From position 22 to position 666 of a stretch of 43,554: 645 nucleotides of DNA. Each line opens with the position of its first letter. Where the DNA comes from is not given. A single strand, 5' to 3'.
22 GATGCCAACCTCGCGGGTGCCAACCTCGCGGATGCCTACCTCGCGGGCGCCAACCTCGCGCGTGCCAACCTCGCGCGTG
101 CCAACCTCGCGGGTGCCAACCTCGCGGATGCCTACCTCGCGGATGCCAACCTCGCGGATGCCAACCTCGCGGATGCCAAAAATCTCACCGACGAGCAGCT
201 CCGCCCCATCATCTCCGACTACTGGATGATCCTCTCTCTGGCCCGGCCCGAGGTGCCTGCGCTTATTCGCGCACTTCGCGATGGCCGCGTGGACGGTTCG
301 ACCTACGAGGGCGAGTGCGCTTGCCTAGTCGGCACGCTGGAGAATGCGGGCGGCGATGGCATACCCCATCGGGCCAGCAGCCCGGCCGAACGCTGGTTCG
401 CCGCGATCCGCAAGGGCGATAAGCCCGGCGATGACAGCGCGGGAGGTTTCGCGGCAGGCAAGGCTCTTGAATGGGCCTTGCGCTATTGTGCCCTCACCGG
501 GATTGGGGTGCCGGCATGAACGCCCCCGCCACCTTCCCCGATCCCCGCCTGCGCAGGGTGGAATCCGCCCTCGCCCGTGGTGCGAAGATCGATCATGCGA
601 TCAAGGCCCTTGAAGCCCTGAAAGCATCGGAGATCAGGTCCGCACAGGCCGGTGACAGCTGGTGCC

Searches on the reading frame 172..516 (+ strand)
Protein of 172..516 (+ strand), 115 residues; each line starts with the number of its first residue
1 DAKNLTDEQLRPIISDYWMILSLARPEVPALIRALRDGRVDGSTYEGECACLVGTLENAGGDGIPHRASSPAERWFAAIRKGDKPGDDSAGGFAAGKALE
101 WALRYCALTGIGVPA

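Call 10: find_homologous_proteins(query=window:172-516:+)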
Query seq(115 aa) (115 aa): 296 proteins with E <= 0.001 among 317 candidates; the best 120 are listed.
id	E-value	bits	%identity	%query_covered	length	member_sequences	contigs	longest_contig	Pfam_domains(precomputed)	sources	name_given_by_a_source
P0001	6.9e-52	192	77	98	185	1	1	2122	PF00805.29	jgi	jgi:hypothetical protein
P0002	2.2e-50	187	74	99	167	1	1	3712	-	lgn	-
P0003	6.2e-48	180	77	94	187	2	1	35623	PF00805.29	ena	-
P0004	4.2e-47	177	71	96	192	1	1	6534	PF00805.29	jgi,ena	jgi:uncharacterized protein YjbI with pentapeptide repeats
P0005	1.4e-46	175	70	97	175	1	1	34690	PF00805.29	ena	-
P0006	2.5e-46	174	71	97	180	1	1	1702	PF00805.29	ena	-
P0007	1.5e-44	169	70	96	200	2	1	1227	PF00805.29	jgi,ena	jgi:hypothetical protein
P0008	2.3e-43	165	66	97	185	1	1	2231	PF00805.29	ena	-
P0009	2.4e-43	165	76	83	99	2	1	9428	-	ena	-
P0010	5.5e-43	164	65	99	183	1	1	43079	-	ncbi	-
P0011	9.6e-43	163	76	83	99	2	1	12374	-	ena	-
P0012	1.2e-42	162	66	97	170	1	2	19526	-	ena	-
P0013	1.4e-41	159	69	93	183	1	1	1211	PF00805.29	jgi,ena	-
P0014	3.0e-41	158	64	97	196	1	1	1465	PF00805.29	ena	-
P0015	8.0e-41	157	65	96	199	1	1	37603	PF00805.29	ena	-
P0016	4.6e-38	148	65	96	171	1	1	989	PF00805.29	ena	-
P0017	5.6e-38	147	64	94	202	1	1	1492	PF13576.13,PF00805.29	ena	-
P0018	2.1e-37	146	68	90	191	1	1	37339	PF00805.29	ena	-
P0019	2.5e-37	145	58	97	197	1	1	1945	PF00805.29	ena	-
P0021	1.5e-36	143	57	97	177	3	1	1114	PF00805.29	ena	-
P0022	2.3e-36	142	62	94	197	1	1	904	PF00805.29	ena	-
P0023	2.3e-36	142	66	90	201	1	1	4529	PF00805.29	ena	-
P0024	2.3e-36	142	57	97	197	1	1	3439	PF00805.29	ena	-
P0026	2.4e-36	142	57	97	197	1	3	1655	PF00805.29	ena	-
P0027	2.4e-36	142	57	97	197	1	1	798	PF00805.29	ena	-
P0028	2.6e-36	142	57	97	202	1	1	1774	PF00805.29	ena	-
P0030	9.7e-36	140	66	91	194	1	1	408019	PF00805.29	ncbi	-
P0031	9.7e-36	140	56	97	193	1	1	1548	PF00805.29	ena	-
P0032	1.2e-35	140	59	97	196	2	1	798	PF00805.29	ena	-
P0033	1.6e-35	139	61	96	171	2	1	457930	PF00805.29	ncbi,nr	ncbi:pentapeptide repeat-containing protein, partial [Agrobacterium rhizogenes]|nr:pentapeptide repe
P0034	1.7e-35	139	61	93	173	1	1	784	PF00805.29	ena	-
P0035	2.6e-35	139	62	94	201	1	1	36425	PF00805.29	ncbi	-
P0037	3.2e-35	138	59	97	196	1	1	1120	PF00805.29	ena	-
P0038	4.3e-35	138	58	96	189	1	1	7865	PF00805.29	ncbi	-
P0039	4.7e-35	138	57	97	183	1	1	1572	PF00805.29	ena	-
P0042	8.1e-35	137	59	93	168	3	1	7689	PF00805.29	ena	-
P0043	8.2e-35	137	63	97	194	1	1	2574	PF00805.29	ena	-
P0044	8.7e-35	137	63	94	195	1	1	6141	PF00805.29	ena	-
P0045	8.7e-35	137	60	96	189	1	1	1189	PF00805.29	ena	-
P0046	8.8e-35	137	63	97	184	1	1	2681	PF00805.29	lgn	-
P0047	9.1e-35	137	54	97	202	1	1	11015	PF13576.13,PF00805.29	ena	-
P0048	9.4e-35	137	64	88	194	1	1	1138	PF00805.29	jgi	-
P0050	1.2e-34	137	55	97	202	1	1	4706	PF13576.13,PF00805.29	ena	-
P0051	1.5e-34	136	54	97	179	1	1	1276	PF00805.29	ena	-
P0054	1.0e-33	134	63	92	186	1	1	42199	PF00805.29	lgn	-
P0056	3.2e-33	132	59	91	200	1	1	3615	PF00805.29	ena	-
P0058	1.1e-32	130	58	94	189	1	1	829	PF00805.29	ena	-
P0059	1.3e-32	130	58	94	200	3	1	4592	PF00805.29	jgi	jgi:hypothetical protein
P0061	1.6e-32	130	55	97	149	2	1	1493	PF00805.29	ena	-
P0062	2.4e-32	129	55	97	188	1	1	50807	PF13576.13,PF00805.29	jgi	jgi:hypothetical protein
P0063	3.1e-32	129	55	97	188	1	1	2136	PF00805.29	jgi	jgi:uncharacterized protein YjbI with pentapeptide repeats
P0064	3.2e-32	129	57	97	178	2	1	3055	PF13576.13,PF00805.29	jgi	-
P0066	1.4e-31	127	59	86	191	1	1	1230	PF13576.13,PF13599.14,PF00805.29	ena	-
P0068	4.9e-31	125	58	92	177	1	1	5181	PF00805.29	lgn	-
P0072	1.5e-29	120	55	92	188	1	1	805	PF00805.29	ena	-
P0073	1.9e-29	120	55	92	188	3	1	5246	PF00805.29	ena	-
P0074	2.0e-29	120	61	86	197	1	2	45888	PF00805.29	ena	-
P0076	2.8e-29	119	56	85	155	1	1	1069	PF00805.29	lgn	-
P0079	2.0e-28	117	51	96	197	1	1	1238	PF13576.13,PF00805.29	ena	-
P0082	3.7e-26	109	56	84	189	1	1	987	PF00805.29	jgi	-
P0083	1.2e-25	108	50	96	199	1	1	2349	PF00805.29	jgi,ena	-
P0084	1.2e-25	108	50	96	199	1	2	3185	PF00805.29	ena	-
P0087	8.0e-25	105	50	95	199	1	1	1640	PF00805.29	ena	-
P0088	8.2e-25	105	51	93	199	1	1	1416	PF00805.29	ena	-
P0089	1.3e-24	104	56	84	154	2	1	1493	PF00805.29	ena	-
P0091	7.5e-24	102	50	94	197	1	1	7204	PF00805.29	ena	-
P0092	2.1e-23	100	53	92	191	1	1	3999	PF00805.29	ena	-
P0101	3.6e-22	96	51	93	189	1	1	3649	PF00805.29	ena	-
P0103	7.1e-22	95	53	87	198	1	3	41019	PF00805.29,PF25296.2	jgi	jgi:hypothetical protein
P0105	1.4e-21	95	49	93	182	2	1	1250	PF00805.29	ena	-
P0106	2.9e-21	93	53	84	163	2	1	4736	PF00805.29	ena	-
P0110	1.1e-20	92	47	88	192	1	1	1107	PF13576.13,PF00805.29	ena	-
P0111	1.8e-20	91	48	88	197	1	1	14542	PF13576.13,PF00805.29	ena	-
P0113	6.4e-20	89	49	93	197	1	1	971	PF13576.13,PF00805.29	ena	-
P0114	9.6e-20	89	45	93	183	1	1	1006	PF13576.13,PF00805.29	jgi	jgi:hypothetical protein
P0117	1.2e-19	88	50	90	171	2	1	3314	PF00805.29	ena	-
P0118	2.3e-19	87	47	85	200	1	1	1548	PF13599.14,PF00805.29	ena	-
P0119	3.1e-19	87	46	93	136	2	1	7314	PF00805.29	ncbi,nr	ncbi:MAG: pentapeptide repeat-containing protein, partial [Azospirillum sp.]|nr:pentapeptide repeat-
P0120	3.5e-19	87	44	93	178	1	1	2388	PF13576.13,PF00805.29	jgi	jgi:Pentapeptide repeats (8 copies)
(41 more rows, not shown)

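Call 19: find_encoding_contigs(protein=P0010, flank=6000, max_places=3)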
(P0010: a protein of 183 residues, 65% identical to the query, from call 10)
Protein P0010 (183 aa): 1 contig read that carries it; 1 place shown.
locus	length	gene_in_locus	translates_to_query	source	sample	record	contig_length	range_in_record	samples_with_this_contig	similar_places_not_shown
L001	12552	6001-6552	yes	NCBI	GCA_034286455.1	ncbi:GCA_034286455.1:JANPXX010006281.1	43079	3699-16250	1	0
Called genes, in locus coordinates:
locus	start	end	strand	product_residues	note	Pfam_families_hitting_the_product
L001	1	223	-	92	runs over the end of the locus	-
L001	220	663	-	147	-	-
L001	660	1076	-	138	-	-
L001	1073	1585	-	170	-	-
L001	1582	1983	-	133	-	-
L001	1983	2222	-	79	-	PF10073:GapR_DNA-bd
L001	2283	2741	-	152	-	PF06892:Phage_CP76 (weak)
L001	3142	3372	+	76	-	PF09723:Zn_ribbon_8 (weak), PF14803:Zn_ribbon_Nudix (faint)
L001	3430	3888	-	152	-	-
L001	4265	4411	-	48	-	-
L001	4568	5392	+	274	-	PF08797:HIRAN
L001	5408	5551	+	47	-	-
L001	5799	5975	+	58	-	-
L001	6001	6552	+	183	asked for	-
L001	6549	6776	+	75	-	-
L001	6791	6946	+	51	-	-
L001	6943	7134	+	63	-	-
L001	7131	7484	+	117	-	-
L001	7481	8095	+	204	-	-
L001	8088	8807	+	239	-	-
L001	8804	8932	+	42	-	-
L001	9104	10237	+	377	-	PF00589:Phage_integrase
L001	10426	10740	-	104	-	-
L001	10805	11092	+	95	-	-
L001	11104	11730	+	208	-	PF02586:SRAP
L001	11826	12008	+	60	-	-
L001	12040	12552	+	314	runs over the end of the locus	PF12760:Zn_ribbon_IS1595, PF12762:DDE_Tnp_IS1595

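Call 28: find_encoding_contigs(protein=P0003, flank=5000, max_places=2)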
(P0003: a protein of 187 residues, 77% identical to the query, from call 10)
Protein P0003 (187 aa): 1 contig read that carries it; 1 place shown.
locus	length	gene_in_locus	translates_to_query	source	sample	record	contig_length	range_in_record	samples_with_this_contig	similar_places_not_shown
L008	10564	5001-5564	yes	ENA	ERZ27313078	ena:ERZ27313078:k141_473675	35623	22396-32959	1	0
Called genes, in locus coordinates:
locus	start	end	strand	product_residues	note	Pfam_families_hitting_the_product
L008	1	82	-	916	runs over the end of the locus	PF05204:Hom_end (weak), PF14528:LAGLIDADG_3 (faint)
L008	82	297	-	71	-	-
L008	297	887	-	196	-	-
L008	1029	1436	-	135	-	PF01844:HNH (weak)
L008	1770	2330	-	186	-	-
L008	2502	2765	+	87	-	-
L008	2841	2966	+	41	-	-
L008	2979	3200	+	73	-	-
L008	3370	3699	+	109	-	-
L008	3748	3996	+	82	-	-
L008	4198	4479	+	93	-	-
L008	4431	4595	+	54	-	-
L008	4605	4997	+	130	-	-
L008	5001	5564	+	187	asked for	PF00805:Pentapeptide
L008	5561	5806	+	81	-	PF24192:DUF7417 (weak)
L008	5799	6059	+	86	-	-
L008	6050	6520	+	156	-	-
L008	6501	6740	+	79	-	-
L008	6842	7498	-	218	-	-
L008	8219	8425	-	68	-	-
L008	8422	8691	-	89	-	-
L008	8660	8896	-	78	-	-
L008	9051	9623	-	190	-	PF24579:PDDEXK_14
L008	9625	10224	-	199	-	PF25680:Mom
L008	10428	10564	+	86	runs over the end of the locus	-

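Call 30: search_solved_structures(query=window:172-516:+, max_evalue=10)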
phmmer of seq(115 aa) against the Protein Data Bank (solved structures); distinct sequences matched with E-value up to 10: 3.
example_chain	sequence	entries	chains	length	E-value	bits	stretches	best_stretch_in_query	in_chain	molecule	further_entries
9i05_Xd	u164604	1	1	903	0.93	12.6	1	16-80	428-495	RAP domain-containing protein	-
9g6k_Lq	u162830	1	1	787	1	12.5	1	16-80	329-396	RAP domain-containing protein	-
6hx9_B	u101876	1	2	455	1.3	12.2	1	13-94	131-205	Aspartate aminotransferase family protein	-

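Call 31: search_protein_families(library=phrogs, proteins=[window:172-516:+, P0002, P0103], max_evalue=0.01)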
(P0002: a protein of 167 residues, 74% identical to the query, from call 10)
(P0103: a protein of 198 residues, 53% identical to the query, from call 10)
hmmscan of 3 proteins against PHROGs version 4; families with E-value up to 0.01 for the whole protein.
seq(115 aa): 0 families

P0002 (167 aa): 1 family
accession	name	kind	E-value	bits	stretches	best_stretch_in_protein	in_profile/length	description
phrog_7713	-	unknown function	0.0035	18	1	41-74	53-85/103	-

P0103 (198 aa): 7 families
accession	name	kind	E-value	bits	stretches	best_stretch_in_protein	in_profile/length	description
phrog_31265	-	unknown function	2.4e-16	61.4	1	1-93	1-93/264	-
phrog_31567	-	unknown function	2.4e-11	44.8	2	2-69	9-73/151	-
phrog_923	-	unknown function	5.1e-11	42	1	15-93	768-846/990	-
phrog_7713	-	unknown function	7.2e-11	42.8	1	42-92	28-80/103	-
phrog_30240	-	unknown function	3.1e-08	33.9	1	17-91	161-235/438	-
phrog_15350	-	unknown function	4e-08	33.5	1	36-94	156-214/494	-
phrog_12514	-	unknown function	0.00032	21.2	1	30-95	128-190/287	-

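Call 39: search_protein_representatives(protein=window:175-516:+)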
Query: 114 residues. Proteins with E-value up to 0.001 (for the whole library): 883; up to 1e-10: 468; up to 1e-30: 12. The best 150 are listed.
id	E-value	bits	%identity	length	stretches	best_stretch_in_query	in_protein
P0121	3.3e-47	175.5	72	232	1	2-112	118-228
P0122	2.1e-42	160.0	68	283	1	7-112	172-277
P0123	4.3e-42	159.0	66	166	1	3-111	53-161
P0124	9.5e-41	154.6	66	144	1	4-111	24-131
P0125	2.0e-36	140.7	61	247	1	4-113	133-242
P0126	1.4e-35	138.0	64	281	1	9-110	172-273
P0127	2.4e-35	137.2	67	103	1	18-111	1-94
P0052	8.3e-35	135.5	69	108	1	17-114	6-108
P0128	3.5e-34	133.4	58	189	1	2-111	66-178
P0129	4.3e-34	133.2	62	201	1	3-114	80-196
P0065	5.8e-32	126.3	56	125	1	4-112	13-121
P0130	1.0e-31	125.5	57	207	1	3-114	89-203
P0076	9.2e-30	119.2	56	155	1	3-103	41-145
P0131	1.4e-28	115.4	55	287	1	6-111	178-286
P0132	2.3e-28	114.7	44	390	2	7-112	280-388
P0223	2.9e-16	75.6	50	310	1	3-111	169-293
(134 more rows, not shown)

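Call 41: predict_structure(alignment_id=A2)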
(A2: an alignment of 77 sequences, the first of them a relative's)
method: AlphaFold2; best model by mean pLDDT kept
length: 200 residues; sequences in the alignment: 77
mean_pLDDT: 92.4   pTM: 0.85
mean pLDDT of the five models: 92.4, 91.7, 91.6, 90.9, 90.0
residues with pLDDT >= 90: 170; 70-90: 22; 50-70: 7; < 50: 1
segments of 3 or more residues with pLDDT < 50: none
pLDDT, mean of each block of 10 residues (from residue 1): 95 97 94 97 95 94 94 90 92 93 96 96 81 86 90 91 94 95 97 80
secondary structure, 60 per line:
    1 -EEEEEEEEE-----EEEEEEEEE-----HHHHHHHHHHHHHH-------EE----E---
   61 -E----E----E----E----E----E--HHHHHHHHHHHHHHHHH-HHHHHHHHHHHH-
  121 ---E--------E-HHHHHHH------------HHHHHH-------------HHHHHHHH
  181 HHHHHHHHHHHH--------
elements in order: E2-10 E16-24 H30-43 H90-106 H108-119 H135-141 H154-159 H173-192

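Call 44: fold_search(model_id=the predicted structure, library=pdb)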
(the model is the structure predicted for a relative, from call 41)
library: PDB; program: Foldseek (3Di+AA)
matches with E <= 10: 120; with E <= 0.001: 0
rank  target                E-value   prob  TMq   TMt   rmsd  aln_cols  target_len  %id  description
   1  2bm4_B                1.0e-01  0.72  0.16  0.17   9.5        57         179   38  The Structure of MfpA (Rv3361c, C2 Crystal form). The Pentapeptide Repeat Protein from Mycobacterium tuberculosis Fold (released 2005-06-07)
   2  4yc5                  1.0e-01  0.35  0.12  0.11  11.8        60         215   42  Beta1 synthetic solenoid protein (released 2016-03-09)
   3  2j8i_A                1.2e-01  0.96  0.21  0.38   5.1        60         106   35  Structure of NP275, a pentapeptide repeat protein from Nostoc punctiforme (released 2006-12-07)
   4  5dns_B                1.3e-01  0.97  0.21  0.20   1.8        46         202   48  t1428 loop variant in P3221 (released 2016-09-28)
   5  6zt5_B                1.7e-01  0.80  0.19  0.21   6.6        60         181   42  Complex between a homodimer of Mycobacterium smegmatis MfpA and a single copy of the N-terminal 47 kDa fragment of the (released 2021-03-03)
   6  5dns_A                1.9e-01  0.92  0.18  0.16   1.8        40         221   48  t1428 loop variant in P3221 (released 2016-09-28)
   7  6zt4_A                2.1e-01  0.80  0.19  0.22   4.8        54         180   42  Pentapeptide repeat protein MfpA from Mycobacterium smegmatis (released 2021-03-03)
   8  2bm5_B                2.2e-01  0.91  0.18  0.20   1.7        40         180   48  The Structure of MfpA (Rv3361c, P21 Crystal form). The Pentapeptide Repeat Protein from Mycobacterium tuberculosis Fol (released 2005-06-07)
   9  4yei_A                2.3e-01  0.20  0.13  0.12   8.8        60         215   40  Beta1mut synthetic solenoid protein (released 2016-03-09)
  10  2j8k                  3.2e-01  0.60  0.21  0.23   8.4        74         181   32  Structure of the fusion of NP275 and NP276, pentapeptide repeat proteins from Nostoc punctiforme (released 2006-12-07)
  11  2xt2_B                3.9e-01  0.51  0.18  0.19   3.3        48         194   25  Structure of the pentapeptide repeat protein AlbG, a resistance factor for the topoisomerase poison albicidin. (released 2010-10-13)
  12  5dn0                  3.9e-01  0.14  0.13  0.12   8.8        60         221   42  t1555 loop variant (released 2016-08-31)
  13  5di5                  4.4e-01  0.28  0.16  0.16   6.7        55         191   44  beta1 t801 loop variant in P3221 (released 2016-08-31)
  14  2j8i_B                4.4e-01  0.20  0.13  0.21   6.6        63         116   38  Structure of NP275, a pentapeptide repeat protein from Nostoc punctiforme (released 2006-12-07)
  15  2xtx_A                5.0e-01  0.80  0.20  0.19   1.1        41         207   36  Structure of QnrB1 (M102R-Trypsin Treated), a plasmid-mediated fluoroquinolone resistance protein (released 2010-10-20)
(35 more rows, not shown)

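Call 48: fold_search(model_id=the predicted structure, library=viral)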
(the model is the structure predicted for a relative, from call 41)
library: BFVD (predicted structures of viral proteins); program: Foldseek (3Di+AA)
matches with E <= 10: 141; with E <= 0.001: 5
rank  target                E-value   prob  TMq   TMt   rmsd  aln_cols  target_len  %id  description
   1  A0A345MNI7            1.0e-05  1.00  0.32  0.34   5.0       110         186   29  (no name in the UniProt tables at hand)
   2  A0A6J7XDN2            2.6e-05  1.00  0.25  0.24   6.2        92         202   39  COG1357 Pentapeptide repeats containing protein [uncultured Caudovirales phage]
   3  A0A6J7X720            1.5e-04  1.00  0.26  0.16   9.7        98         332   32  Pentapeptide repeat [uncultured Caudovirales phage]
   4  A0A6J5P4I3            1.9e-04  1.00  0.27  0.26   5.8        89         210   30  Pentapeptide repeat [uncultured Caudovirales phage]
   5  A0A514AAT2            2.2e-04  1.00  0.33  0.19   4.0        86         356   40  (no name in the UniProt tables at hand)
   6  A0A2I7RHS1            3.4e-03  1.00  0.27  0.69   5.3        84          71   24  (no name in the UniProt tables at hand)
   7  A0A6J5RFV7            3.4e-03  1.00  0.27  0.25   6.0        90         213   29  Pentapeptide repeat [uncultured Caudovirales phage]
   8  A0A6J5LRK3            7.6e-03  0.85  0.19  0.27   7.2        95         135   37  Pentapeptide repeat (Fragment) [uncultured Caudovirales phage]
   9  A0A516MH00            1.2e-02  0.51  0.17  0.17   9.9       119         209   30  (no name in the UniProt tables at hand)
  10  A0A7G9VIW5            3.7e-02  1.00  0.22  0.32   1.1        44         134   59  (no name in the UniProt tables at hand)
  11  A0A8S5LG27            5.1e-02  0.99  0.21  0.47   2.4        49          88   57  Pentapeptide repeat protein [Siphoviridae sp. ctFiA6]
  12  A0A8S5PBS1            5.1e-02  0.60  0.18  0.18   6.6        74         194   35  Pentapeptide repeat protein [Siphoviridae sp. ct0UO21]
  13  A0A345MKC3            5.4e-02  0.99  0.20  0.25   1.1        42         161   67  Repeat five residue protein [Eggerthella phage PMBT5]
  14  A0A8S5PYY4            5.8e-02  0.41  0.22  0.25   9.7       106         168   34  Pentapeptide repeat protein [Siphoviridae sp. ctMgg26]
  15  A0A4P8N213            6.2e-02  0.87  0.18  0.21   5.0        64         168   45  Pentapeptide [Rheinheimera phage vB_RspM_Barba13A]
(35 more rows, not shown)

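Call 49: search_protein_families(library=pfam, alignment_id=A2, max_evalue=1)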
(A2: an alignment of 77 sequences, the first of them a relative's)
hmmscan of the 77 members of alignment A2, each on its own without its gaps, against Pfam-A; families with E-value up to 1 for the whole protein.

A. member 1, P0007 (200 aa): 3 families
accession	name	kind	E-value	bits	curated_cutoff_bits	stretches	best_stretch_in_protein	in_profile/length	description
PF00805.28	Pentapeptide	-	1.3e-21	76.2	20.2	2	57-94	2-39/40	Pentapeptide repeats (8 copies)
PF13576.12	Pentapeptide_3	-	0.00076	20.1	27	1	44-86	2-47/48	Pentapeptide repeats (9 copies)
PF09235.17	SAM_Ste50p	-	0.05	14.3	21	0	101-129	14-42/75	Ste50p, sterile alpha motif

B. families by the number of members that match (of 77 scanned): 17 families
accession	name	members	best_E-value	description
PF00805.28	Pentapeptide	74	3.6e-28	Pentapeptide repeats (8 copies)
PF13576.12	Pentapeptide_3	41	9.1e-07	Pentapeptide repeats (9 copies)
PF13599.13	Pentapeptide_4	31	2.1e-06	Pentapeptide repeat region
PF25296.1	Decapeptide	9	7.9e-08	Decapeptide repeat region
PF10850.13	DUF2653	3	0.02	Protein of unknown function (DUF2653)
PF19698.5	DUF6197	2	0.021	Family of unknown function (DUF6197)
PF09235.17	SAM_Ste50p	2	0.05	Ste50p, sterile alpha motif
PF22513.2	FitA-like_RHH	2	0.11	Antitoxin FitA-like, ribbon-helix-helix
PF12266.13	DUF3613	1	3.2e-05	Protein of unknown function (DUF3613)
PF23639.1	DUF7146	1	0.1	Domain of unknown function (DUF7146)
PF07703.20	A2M_BRD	1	0.13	Alpha-2-macroglobulin bait region domain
PF24021.1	ACT_phage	1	0.16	Phage ACT-like domain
PF18756.6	Nmad4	1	0.23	Nucleotide modification associated domain 4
PF20056.4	DUF6455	1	0.24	Family of unknown function (DUF6455)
PF23877.1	DUF7231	1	0.27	Family of unknown function (DUF7231)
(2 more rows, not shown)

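Call 50: search_solved_structures(query=A2, max_evalue=1)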
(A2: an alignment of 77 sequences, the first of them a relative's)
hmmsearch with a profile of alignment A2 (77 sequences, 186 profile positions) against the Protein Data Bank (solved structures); distinct sequences matched with E-value up to 1: 23.
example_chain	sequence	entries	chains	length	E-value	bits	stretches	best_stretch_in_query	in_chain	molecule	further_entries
4yfo_A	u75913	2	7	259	5.5e-27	98.1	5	38-77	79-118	beta1_ex1 | 6beta1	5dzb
4yc5_A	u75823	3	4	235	9.3e-24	87.6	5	36-77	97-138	beta1 | beta1 protein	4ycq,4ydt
5di5_A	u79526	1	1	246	4.9e-23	85.2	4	19-77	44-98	beta1 t801 loop variant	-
4yei_A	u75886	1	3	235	6.2e-23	84.9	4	19-77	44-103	beta1mut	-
5dns_A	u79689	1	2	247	7.2e-23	84.7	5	40-77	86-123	t1428 beta1 loop design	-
5dn0_A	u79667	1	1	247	1.1e-22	84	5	40-77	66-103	beta1 t1555 loop variant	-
5dqa_A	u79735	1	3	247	3.8e-22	82.3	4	19-77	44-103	t3284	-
5dra_A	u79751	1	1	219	3.8e-21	79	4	44-78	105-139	3beta1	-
3du1_X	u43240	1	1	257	2.3e-20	76.5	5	43-77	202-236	All3740 protein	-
2j8k_A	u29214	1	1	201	1.3e-17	67.5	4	43-76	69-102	NP275-NP276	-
6omx_A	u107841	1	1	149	4.8e-11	46.1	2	42-78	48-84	Alr5209 protein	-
2o6w_A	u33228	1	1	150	4.1e-09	39.8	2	31-77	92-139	Repeat Five Residue (Rfr) protein or pentapeptide repeat protein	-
2j8i_A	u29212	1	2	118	6.1e-09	39.3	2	34-77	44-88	NP275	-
3n90_A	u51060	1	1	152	3.5e-07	33.5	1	31-76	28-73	Thylakoid lumenal 15 kDa protein 1, chloroplastic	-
2f3l_A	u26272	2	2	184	1.1e-05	28.7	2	36-77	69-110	RFR-Domain | pentapeptide repeat protein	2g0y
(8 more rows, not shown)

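Call 53: find_encoding_contigs(protein=P0223, flank=6000, max_places=3)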
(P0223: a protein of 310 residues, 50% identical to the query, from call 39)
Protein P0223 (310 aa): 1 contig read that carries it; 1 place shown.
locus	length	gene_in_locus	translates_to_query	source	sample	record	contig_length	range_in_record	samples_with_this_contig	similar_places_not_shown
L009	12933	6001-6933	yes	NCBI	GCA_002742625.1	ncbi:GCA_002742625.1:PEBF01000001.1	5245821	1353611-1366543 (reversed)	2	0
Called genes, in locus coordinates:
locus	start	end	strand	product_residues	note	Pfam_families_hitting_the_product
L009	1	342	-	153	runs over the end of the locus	-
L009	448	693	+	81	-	-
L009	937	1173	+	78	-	-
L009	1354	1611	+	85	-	-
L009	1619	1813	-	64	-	PF01381:HTH_3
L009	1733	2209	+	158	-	PF01381:HTH_3, PF12844:HTH_19, PF13443:HTH_26, PF13560:HTH_31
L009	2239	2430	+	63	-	-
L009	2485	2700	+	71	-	-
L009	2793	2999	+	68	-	-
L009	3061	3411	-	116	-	PF02452:PemK_toxin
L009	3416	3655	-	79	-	PF04014:MazE_antitoxin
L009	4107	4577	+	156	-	-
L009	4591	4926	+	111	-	-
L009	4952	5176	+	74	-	-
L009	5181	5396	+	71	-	-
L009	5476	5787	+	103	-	PF27050:Phage_P22_Y8K6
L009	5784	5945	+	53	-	-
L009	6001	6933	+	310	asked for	PF00805:Pentapeptide, PF13576:Pentapeptide_3 (faint), PF13599:Pentapeptide_4 (weak), PF00805:Pentapeptide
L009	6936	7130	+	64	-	-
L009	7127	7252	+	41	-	-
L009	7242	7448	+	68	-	-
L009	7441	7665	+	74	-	-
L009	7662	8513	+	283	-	-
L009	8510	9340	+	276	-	-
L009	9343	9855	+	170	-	-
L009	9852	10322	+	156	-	-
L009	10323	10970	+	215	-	-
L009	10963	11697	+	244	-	-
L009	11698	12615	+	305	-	PF07505:DUF5131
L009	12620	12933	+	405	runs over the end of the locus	PF00145:DNA_methylase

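Call 54: find_encoding_contigs(protein=P0122, flank=6000, max_places=3)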
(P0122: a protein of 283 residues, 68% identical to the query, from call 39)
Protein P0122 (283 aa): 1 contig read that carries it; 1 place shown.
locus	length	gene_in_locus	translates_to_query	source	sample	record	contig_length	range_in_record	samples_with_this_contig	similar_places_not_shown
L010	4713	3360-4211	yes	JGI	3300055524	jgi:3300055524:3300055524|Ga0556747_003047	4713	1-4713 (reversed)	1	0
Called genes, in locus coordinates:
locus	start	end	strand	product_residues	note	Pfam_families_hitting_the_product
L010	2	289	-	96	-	?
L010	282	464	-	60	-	-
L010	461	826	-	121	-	-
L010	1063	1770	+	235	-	PF13443:HTH_26, PF00717:Peptidase_S24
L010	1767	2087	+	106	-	PF08797:HIRAN (weak)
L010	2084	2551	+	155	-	-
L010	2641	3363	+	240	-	-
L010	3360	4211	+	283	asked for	PF00805:Pentapeptide, PF13599:Pentapeptide_4, PF25296:Decapeptide (faint), PF13576:Pentapeptide_3 (weak), PF00805:Pentapeptide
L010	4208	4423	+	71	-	-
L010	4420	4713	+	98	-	?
